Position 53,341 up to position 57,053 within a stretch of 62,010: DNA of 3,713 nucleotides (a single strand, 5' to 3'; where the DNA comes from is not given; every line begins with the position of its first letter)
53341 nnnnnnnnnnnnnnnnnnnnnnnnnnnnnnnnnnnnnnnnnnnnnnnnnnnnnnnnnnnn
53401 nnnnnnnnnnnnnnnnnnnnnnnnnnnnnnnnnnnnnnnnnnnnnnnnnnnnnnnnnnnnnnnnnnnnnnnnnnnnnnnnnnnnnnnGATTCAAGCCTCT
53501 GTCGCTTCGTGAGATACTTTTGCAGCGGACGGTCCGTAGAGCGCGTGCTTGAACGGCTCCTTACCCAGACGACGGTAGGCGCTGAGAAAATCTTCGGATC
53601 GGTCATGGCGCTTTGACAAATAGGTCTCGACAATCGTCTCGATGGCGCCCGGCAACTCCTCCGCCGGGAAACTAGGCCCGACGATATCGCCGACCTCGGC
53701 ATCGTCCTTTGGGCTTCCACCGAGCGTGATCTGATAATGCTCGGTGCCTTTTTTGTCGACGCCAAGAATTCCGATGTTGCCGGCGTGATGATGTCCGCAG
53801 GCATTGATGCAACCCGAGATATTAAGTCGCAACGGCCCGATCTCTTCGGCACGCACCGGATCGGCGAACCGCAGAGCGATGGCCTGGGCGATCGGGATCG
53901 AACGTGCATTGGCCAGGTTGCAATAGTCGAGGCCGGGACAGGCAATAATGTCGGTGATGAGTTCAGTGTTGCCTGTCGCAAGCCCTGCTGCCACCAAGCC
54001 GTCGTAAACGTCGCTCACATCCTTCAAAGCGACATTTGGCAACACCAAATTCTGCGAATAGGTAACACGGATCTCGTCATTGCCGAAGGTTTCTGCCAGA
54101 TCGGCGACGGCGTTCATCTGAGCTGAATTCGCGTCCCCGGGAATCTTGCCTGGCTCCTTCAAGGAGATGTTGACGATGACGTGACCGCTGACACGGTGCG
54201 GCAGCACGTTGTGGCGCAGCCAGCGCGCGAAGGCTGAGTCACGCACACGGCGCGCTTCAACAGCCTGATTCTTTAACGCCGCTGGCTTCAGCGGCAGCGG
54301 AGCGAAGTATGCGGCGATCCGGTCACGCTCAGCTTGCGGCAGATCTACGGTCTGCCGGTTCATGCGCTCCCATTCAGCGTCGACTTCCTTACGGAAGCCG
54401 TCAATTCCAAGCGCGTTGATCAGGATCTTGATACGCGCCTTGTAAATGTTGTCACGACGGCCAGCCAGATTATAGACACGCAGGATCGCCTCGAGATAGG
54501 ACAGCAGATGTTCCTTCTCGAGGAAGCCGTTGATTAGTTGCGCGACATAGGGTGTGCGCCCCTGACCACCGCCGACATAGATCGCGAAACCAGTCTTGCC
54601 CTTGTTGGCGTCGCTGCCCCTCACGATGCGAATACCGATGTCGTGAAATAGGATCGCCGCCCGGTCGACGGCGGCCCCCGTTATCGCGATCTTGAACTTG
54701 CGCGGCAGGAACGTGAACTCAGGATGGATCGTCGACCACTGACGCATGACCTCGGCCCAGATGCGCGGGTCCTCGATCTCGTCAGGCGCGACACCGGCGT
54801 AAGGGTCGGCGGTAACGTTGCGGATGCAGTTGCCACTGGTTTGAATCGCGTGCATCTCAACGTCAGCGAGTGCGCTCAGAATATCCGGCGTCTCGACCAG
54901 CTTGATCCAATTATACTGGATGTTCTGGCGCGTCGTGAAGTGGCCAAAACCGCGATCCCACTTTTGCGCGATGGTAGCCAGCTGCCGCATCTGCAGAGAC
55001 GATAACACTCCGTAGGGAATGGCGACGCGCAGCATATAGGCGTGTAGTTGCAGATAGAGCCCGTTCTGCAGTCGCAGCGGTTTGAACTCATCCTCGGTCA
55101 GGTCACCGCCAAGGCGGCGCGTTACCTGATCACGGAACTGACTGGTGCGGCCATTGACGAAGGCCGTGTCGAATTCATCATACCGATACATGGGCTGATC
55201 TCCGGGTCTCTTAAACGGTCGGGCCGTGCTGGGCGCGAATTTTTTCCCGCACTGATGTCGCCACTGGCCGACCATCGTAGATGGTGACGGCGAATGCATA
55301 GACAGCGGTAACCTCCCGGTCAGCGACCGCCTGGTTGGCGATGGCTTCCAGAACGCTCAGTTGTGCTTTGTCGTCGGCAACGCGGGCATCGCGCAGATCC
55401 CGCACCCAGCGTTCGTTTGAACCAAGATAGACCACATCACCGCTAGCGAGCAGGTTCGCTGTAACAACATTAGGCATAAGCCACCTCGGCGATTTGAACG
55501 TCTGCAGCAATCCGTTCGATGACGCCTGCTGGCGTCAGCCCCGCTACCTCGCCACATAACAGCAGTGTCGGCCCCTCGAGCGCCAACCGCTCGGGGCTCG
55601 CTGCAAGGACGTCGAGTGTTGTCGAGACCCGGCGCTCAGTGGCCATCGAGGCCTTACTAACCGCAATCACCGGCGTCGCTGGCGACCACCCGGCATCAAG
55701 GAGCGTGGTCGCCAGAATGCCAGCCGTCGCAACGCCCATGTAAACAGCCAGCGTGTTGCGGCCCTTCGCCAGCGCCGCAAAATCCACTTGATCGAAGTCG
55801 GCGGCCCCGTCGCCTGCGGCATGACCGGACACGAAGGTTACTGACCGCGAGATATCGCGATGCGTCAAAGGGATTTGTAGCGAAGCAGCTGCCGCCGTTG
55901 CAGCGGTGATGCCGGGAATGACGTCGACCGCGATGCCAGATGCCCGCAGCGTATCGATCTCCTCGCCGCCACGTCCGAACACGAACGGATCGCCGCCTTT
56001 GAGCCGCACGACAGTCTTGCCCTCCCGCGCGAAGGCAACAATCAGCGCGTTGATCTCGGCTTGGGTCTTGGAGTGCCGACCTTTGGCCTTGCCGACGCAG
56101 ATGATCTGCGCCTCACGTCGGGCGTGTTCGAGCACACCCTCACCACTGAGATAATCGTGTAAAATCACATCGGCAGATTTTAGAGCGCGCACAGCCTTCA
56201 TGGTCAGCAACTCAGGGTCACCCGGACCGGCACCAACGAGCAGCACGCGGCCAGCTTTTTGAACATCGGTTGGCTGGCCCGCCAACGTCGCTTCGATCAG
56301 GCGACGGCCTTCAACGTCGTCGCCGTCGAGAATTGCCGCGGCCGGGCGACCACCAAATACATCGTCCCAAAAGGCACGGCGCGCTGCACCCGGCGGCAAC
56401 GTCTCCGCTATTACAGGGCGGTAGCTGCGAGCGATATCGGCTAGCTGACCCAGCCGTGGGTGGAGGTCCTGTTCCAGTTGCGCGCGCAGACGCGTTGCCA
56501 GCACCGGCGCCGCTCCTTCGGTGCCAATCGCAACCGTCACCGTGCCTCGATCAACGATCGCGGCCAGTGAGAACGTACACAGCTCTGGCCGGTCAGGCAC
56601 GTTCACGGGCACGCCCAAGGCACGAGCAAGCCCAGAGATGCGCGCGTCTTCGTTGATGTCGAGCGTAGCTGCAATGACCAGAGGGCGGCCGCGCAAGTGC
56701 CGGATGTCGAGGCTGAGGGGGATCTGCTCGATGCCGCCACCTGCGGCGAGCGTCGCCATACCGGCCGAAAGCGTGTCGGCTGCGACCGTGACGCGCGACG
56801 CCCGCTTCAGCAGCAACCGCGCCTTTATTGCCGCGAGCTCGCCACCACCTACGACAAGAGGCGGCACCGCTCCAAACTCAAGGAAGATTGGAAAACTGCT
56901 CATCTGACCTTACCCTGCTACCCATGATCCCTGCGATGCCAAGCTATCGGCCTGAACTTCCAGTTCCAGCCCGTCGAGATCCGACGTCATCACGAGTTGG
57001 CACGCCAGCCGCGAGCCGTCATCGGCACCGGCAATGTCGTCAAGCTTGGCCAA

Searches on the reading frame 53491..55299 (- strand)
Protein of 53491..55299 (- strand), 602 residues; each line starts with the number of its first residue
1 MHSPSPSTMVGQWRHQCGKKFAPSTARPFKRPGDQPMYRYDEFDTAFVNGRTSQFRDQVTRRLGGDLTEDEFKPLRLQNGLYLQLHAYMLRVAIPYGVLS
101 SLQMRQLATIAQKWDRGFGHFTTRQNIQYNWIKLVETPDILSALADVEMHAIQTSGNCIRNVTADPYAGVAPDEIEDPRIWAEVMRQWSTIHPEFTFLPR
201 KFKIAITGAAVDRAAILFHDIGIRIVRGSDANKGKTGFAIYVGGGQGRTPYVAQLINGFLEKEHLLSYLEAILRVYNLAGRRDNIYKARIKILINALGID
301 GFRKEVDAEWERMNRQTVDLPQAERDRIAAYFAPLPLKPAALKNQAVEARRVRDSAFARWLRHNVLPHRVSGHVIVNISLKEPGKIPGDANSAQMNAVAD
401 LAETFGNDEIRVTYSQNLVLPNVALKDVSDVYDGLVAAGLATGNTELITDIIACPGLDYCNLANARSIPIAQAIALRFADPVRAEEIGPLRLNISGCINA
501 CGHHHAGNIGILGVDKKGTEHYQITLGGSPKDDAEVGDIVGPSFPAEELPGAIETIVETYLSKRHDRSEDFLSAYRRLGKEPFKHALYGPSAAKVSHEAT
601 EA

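Call 42: search_protein_families(library=ncbifam, proteins=[window:53491-55299:-], max_evalue=1e-10)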
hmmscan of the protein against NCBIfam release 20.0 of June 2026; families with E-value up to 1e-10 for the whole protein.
window:53491-55299:- (602 aa): 9 families
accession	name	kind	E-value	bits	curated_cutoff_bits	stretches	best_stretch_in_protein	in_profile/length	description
NF007126.0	PRK09567.1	equivalog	7.8e-73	245.6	523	2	86-318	115-352/595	NirA family protein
NF007125.0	PRK09566.1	equivalog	1.8e-67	227.9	594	2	88-312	66-292/513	ferredoxin--nitrite reductase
NF010029.0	PRK13504.1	equivalog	8.9e-44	149.8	457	2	373-571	359-554/575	NADPH-dependent assimilatory sulfite reductase hemoprotein subunit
TIGR02435.1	CobG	equivalog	1.2e-43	149.6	234.8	1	87-515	17-385/388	precorrin-3B synthase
TIGR02041.1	CysI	equivalog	2.9e-31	108.6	756.55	1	382-571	345-531/541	assimilatory sulfite reductase (NADPH) hemoprotein subunit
TIGR02042.1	sir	equivalog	4.4e-31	107.6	731.5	1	196-322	221-351/581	sulfite reductase, ferredoxin dependent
TIGR02374.1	nitri_red_nirB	equivalog_domain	1e-19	70.5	578.35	0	387-540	568-715/794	nitrite reductase large subunit NirB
TIGR02066.1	dsrB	equivalog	2.3e-15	56.4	341.5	0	394-517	45-171/341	dissimilatory-type sulfite reductase subunit beta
TIGR02912.1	sulfite_red_C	equivalog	7e-15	54.8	324.1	0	385-522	26-169/314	sulfite reductase subunit C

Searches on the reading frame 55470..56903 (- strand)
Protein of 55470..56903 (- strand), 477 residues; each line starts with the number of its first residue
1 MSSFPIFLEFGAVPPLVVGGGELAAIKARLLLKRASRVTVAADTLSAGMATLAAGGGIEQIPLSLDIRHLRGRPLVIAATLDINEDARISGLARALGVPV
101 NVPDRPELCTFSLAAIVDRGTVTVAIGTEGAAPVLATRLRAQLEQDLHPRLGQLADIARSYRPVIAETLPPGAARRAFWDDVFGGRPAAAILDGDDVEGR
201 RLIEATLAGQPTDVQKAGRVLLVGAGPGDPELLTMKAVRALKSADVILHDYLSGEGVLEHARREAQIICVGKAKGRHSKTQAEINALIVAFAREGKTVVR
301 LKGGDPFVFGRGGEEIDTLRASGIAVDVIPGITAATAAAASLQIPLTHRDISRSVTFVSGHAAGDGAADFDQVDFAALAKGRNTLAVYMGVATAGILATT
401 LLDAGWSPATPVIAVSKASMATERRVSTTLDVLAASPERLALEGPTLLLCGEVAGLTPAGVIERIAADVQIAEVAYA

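Call 42: search_protein_families(library=ncbifam, proteins=[window:55470-56903:-], max_evalue=1e-10)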
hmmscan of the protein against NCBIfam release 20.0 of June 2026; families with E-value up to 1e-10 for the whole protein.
window:55470-56903:- (477 aa): 18 families
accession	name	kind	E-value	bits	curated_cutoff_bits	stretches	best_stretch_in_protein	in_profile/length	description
NF007922.1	PRK10637.1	equivalog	3.7e-148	494.2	400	1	4-454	2-449/450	siroheme synthase CysG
NF004790.0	PRK06136.1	subfamily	2.9e-89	299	198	1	216-456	2-239/250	uroporphyrinogen-III C-methyltransferase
TIGR01469.1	cobA_cysG_Cterm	equivalog_domain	9.3e-84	280.9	185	1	218-455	1-235/238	uroporphyrinogen-III C-methyltransferase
NF005524.0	PRK07168.1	equivalog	1.2e-52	179.1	603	1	218-456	3-237/474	uroporphyrin-III C-methyltransferase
TIGR01470.1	cysG_Nterm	subfamily_domain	2.5e-50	171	62.3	1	4-207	1-204/205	siroheme synthase, N-terminal domain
TIGR01465.1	cobM_cbiF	equivalog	1.1e-44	152.6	259.65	1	220-454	1-227/247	precorrin-4 C(11)-methyltransferase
NF012017.0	PRK15473.1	equivalog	9.5e-28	97.2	408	1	218-455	8-237/257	cobalt-precorrin-4 methyltransferase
TIGR01467.1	cobI_cbiL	equivalog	2.3e-19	69.7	163.25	1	218-384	1-178/230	precorrin-2 C(20)-methyltransferase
NF004647.0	PRK05990.1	equivalog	2.7e-17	63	271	0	215-250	3-38/245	precorrin-2 C(20)-methyltransferase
TIGR01466.1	cobJ_cbiH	equivalog_domain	7.8e-15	55.1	246.35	1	221-348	2-124/239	precorrin-3B C(17)-methyltransferase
NF004423.0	PRK05765.1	equivalog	8.7e-15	54.9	332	1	217-349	2-129/247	precorrin-3B C(17)-methyltransferase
NF005222.0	PRK06718.1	equivalog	6.7e-13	48.7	204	1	16-162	15-160/203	NAD(P)-binding protein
NF004457.0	PRK05787.1-5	equivalog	8.5e-13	48.1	302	1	208-436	18-230/252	cobalt-precorrin-7 (C(5))-methyltransferase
NF004058.0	PRK05576.1-1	equivalog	2.4e-12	46.8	239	1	222-342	6-135/221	cobalt-factor II C(20)-methyltransferase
TIGR02467.1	CbiE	equivalog_domain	5.2e-12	45.7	92.9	1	222-435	1-193/204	precorrin-6y C5,15-methyltransferase (decarboxylating) subunit CbiE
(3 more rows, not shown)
